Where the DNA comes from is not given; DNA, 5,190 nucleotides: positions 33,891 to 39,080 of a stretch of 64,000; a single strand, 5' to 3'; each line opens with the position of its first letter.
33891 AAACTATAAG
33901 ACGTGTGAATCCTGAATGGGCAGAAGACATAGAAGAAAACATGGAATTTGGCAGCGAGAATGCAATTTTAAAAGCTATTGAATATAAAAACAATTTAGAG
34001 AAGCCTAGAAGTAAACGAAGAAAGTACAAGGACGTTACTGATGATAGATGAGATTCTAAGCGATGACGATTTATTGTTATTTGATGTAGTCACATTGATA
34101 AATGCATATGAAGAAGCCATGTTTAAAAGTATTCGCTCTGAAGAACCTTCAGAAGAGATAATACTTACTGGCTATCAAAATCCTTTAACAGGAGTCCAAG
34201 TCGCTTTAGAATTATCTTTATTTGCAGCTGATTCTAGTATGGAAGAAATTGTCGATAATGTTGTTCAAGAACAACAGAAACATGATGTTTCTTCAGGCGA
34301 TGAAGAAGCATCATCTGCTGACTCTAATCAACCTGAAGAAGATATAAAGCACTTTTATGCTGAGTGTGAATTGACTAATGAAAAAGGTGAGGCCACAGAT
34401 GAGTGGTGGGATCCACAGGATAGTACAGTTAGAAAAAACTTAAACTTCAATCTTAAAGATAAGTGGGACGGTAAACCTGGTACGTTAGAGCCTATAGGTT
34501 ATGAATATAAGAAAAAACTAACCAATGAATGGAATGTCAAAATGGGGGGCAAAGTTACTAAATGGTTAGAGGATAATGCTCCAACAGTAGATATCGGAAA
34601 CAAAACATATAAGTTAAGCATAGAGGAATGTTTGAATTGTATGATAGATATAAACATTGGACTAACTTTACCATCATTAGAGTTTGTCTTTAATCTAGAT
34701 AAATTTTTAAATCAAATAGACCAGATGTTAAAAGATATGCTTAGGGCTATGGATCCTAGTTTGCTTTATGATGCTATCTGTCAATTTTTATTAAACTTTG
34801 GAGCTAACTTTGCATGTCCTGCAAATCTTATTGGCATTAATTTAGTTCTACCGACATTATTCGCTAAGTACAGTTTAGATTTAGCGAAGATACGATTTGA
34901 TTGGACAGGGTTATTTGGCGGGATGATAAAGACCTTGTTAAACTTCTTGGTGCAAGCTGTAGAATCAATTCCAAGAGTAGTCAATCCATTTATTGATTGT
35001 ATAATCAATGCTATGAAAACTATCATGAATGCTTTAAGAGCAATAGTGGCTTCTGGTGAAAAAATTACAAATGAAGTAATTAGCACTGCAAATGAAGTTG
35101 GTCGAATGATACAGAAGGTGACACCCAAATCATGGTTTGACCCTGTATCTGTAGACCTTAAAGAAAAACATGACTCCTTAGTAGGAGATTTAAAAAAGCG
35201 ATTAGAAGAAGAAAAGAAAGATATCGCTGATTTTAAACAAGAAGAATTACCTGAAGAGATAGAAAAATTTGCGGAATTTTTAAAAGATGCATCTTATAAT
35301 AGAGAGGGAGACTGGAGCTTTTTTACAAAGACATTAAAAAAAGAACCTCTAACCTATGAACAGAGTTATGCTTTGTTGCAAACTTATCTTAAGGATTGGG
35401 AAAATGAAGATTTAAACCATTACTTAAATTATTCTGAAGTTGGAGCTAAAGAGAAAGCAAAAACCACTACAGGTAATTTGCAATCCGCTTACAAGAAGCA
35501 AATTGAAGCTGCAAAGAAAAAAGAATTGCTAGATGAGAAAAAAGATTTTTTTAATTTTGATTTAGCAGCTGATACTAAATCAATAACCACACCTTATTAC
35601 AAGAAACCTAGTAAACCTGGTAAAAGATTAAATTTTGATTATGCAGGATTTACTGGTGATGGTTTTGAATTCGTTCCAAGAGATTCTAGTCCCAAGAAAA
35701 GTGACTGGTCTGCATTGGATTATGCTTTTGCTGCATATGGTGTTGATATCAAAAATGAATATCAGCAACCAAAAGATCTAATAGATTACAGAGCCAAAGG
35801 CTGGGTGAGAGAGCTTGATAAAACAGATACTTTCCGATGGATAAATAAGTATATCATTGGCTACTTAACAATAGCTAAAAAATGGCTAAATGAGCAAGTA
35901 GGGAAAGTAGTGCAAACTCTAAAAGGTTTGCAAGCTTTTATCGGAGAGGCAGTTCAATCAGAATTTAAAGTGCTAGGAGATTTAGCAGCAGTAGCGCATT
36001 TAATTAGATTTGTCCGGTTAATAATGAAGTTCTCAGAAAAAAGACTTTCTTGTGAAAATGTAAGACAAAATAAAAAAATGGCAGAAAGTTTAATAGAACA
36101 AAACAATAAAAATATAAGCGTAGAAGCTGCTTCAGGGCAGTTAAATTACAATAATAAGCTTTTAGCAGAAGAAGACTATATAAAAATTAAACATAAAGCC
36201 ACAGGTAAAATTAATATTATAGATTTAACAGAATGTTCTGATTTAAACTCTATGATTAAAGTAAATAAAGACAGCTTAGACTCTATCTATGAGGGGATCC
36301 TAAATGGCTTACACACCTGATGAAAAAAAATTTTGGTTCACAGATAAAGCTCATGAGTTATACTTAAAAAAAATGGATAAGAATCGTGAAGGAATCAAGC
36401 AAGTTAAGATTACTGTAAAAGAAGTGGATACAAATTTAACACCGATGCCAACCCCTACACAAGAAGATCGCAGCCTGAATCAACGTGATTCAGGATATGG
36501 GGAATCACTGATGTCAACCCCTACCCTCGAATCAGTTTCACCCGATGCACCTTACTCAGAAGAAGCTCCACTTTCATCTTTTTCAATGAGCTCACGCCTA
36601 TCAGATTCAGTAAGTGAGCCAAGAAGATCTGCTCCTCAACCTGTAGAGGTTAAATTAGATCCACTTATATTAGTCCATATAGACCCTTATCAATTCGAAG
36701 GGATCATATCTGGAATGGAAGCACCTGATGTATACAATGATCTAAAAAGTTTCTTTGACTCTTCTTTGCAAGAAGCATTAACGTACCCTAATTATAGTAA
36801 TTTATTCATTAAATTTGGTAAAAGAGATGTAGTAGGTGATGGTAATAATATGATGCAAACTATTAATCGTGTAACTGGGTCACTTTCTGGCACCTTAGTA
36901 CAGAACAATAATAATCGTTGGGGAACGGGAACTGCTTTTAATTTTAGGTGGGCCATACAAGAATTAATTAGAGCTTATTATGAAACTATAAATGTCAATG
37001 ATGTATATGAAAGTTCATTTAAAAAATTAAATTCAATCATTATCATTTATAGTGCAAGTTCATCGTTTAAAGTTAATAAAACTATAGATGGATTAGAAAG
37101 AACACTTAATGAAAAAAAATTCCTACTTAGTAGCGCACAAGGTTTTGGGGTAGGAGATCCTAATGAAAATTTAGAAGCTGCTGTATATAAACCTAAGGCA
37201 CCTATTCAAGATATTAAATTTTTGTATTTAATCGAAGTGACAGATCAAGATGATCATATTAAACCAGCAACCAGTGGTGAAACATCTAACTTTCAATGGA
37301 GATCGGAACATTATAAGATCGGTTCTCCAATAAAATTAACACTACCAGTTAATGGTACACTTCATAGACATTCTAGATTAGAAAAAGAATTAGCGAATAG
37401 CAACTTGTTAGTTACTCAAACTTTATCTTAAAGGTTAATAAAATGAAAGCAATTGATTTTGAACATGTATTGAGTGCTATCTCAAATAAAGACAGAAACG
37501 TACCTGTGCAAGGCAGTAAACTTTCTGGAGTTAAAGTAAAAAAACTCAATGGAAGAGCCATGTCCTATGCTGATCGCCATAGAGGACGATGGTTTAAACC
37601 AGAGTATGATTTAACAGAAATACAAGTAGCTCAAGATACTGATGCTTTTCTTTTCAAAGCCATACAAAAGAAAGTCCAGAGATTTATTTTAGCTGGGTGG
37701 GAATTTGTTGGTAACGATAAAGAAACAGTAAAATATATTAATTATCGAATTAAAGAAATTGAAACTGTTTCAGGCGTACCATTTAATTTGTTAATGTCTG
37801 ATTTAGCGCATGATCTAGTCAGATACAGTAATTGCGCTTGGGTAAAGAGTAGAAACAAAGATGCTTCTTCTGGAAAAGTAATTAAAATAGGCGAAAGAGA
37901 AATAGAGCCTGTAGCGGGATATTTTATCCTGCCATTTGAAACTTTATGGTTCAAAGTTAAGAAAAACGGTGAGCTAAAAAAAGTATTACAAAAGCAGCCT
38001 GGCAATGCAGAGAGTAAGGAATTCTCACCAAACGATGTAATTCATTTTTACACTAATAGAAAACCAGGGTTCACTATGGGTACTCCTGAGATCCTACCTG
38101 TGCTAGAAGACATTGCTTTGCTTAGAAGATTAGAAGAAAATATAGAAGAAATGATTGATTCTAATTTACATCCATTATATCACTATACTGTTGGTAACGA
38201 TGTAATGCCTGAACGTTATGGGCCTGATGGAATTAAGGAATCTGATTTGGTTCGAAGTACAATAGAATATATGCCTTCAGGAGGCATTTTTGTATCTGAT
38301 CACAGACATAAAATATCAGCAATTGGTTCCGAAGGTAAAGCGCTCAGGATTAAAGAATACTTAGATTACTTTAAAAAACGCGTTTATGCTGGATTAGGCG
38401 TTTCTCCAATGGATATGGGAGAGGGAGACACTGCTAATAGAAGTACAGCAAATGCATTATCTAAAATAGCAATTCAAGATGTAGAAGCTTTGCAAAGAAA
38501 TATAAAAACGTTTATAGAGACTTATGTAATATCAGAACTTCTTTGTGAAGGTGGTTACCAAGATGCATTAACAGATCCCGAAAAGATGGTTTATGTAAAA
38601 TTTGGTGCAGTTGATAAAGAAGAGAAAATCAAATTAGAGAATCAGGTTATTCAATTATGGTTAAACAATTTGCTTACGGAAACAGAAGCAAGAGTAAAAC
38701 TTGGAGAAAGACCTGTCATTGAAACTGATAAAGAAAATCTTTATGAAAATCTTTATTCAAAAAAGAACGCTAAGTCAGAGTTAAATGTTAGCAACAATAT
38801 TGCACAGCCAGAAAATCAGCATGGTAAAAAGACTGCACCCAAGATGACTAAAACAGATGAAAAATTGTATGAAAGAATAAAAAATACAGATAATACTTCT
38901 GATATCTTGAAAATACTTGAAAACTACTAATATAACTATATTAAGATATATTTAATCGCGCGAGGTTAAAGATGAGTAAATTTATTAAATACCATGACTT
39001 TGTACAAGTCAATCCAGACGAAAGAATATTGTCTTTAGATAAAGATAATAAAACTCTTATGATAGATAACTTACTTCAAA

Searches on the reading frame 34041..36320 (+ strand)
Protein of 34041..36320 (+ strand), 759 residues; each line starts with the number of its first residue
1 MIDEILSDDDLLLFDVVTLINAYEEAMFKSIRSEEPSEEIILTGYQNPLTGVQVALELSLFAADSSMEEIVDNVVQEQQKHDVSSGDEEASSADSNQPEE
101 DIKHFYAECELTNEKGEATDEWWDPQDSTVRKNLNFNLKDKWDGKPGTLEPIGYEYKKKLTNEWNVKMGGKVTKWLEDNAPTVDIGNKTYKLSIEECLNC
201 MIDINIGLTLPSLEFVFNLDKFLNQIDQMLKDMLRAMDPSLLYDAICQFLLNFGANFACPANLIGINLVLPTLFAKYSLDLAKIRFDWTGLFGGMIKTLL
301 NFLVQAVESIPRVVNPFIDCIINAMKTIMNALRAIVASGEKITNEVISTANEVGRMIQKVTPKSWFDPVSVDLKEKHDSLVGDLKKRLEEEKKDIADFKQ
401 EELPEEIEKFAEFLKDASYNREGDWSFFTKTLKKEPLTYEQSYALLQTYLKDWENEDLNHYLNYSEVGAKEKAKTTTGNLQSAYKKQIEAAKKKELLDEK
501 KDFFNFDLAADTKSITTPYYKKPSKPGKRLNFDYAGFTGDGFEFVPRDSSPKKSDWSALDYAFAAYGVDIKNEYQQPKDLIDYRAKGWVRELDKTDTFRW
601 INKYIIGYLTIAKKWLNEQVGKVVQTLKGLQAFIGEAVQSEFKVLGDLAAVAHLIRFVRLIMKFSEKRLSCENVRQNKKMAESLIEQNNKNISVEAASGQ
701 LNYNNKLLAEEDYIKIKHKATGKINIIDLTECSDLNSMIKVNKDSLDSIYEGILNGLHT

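Call 9: search_protein_families(library=phrogs, proteins=[window:34041-36320:+], max_evalue=0.001)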
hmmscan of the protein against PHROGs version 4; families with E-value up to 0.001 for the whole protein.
window:34041-36320:+ (759 aa): 1 family
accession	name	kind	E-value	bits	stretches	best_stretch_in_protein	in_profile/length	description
phrog_4372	-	tail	9.1e-05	21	1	219-697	1156-1482/1681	tail length tape measure protein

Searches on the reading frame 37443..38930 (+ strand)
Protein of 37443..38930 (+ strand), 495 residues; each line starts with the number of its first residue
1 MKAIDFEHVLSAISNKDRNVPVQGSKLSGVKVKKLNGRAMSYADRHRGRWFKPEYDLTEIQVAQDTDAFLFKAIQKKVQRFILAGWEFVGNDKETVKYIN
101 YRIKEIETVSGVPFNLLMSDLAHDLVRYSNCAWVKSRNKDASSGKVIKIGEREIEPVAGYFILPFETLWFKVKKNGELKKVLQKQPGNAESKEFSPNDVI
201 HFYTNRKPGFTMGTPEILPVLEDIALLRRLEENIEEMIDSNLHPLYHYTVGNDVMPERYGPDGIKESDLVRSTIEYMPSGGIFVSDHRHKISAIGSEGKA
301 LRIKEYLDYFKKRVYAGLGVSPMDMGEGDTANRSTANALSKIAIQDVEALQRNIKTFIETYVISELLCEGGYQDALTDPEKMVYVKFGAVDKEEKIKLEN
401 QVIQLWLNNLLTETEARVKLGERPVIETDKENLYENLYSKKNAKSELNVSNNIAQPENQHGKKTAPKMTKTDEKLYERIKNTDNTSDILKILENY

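Call 9: search_protein_families(library=phrogs, proteins=[window:37443-38930:+], max_evalue=0.001)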
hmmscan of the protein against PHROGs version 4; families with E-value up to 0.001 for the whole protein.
window:37443-38930:+ (495 aa): 2 families
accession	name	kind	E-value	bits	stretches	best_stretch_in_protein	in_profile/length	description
phrog_9232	-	head and packaging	5.4e-55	188.2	1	51-473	53-475/502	portal protein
phrog_10963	-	head and packaging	1.1e-06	28.6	1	275-483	305-496/503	portal protein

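Call 68: search_dna_similar(query=window:37443-38930:+, collection=phages, mode=protein, max_evalue=0.00001, max_rows=15)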
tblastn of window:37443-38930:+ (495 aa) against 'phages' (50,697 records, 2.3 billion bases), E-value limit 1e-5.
Records with a match: 10; places in all: 10; records where one place covers at least 80% of the query: 8.
Best place of each record, by identity: <60% 10.
By first word of the organism name: Bacillus 5; Acinetobacter 2; Halorubrum 2; Moorella 1.
By host as written in the record: Bacillus thuringiensis 2; Acinetobacter baumannii DSM 30007 2; Halorubrum sp. 2; Bacillus cereus 1; Bacillus cereus BC102p 1; Bacillus australimaris sKR4M-27 1; Moorella thermoacetica DSM 103132 1.
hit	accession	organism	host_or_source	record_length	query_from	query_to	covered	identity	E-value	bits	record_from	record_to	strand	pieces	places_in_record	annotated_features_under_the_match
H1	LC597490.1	Bacillus phage vB_BceM_WH1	Bacillus cereus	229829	56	484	87%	35.9%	3e-68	243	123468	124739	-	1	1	phage portal protein_gp113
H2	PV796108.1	Bacillus phage Edson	Bacillus cereus BC102p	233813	56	481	86%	35.0%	3e-67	240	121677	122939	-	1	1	hypothetical protein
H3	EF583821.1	Bacillus phage 0305phi8-36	Bacillus thuringiensis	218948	48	467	85%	35.0%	2e-72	255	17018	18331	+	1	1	ORF122: portal protein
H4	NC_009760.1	Bacillus phage 0305phi8-36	Bacillus thuringiensis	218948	48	467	85%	35.0%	2e-72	255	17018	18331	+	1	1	ORF122: portal protein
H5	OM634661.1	Bacillus phage vB_BauM_KLEB27-3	Bacillus australimaris sKR4M-27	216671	56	491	88%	32.4%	7e-65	233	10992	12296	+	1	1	portal protein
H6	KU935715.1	Acinetobacter phage vB_AbaM_ME3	Acinetobacter baumannii DSM 30007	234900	54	467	84%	33.4%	3e-61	223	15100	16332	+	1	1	portal protein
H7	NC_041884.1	Acinetobacter phage vB_AbaM_ME3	Acinetobacter baumannii DSM 30007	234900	54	467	84%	33.4%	3e-61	223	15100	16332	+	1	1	portal protein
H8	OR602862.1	Moorella phage MTATph1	Moorella thermoacetica DSM 103132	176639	56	472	84%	32.9%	3e-61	223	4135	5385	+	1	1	portal protein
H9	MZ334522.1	Halorubrum tailed virus 27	Halorubrum sp.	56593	162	432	55%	22.8%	5e-7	59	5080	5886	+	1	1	portal protein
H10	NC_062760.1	Halorubrum tailed virus 27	Halorubrum sp.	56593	162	432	55%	22.8%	5e-7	59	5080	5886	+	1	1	portal protein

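Call 70: get_annotated_region(hit=H4, flank=20000)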
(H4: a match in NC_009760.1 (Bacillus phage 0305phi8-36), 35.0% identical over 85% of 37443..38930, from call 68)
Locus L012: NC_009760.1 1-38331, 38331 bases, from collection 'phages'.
description: Bacillus phage 0305phi8-36, complete genome.
organism: Bacillus phage 0305phi8-36 (NCBI taxid 458639)
taxonomy: Viruses; Duplodnaviria; Heunggongvirae; Uroviricota; Caudoviricetes
host: Bacillus thuringiensis; source: -; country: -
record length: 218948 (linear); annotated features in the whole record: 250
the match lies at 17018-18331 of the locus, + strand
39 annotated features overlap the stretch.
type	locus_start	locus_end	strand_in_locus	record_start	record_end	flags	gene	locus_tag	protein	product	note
repeat_region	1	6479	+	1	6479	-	-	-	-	-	left terminal repeat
CDS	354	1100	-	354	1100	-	ORF101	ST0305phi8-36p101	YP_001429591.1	hypothetical protein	gp101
CDS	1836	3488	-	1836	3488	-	ORF102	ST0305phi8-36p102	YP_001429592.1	hypothetical protein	gp102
CDS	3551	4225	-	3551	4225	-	ORF103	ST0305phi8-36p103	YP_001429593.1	hypothetical protein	gp103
CDS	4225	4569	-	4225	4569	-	ORF104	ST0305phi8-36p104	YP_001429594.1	hypothetical protein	gp104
CDS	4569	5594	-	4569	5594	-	ORF105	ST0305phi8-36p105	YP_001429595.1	hypothetical protein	gp105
CDS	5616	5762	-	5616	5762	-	ORF106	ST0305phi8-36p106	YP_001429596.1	hypothetical protein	gp106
CDS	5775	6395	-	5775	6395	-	ORF107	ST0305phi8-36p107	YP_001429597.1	hypothetical protein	gp107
CDS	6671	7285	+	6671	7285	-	ORF108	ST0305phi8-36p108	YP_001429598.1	hypothetical protein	gp108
CDS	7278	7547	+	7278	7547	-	ORF109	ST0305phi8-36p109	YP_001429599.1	hypothetical protein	gp109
CDS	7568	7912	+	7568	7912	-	ORF110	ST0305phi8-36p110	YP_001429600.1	hypothetical protein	gp110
CDS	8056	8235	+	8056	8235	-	ORF111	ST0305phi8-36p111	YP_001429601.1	hypothetical protein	gp111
CDS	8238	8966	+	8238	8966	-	ORF112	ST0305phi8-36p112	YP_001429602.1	hypothetical protein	gp112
CDS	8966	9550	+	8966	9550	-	ORF113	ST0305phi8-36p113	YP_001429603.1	virion structural protein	gp113; identified as virion protein by mass spectrometry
CDS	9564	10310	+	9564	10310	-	ORF114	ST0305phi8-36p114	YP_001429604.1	virion structural protein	gp114; identified as virion protein by mass spectrometry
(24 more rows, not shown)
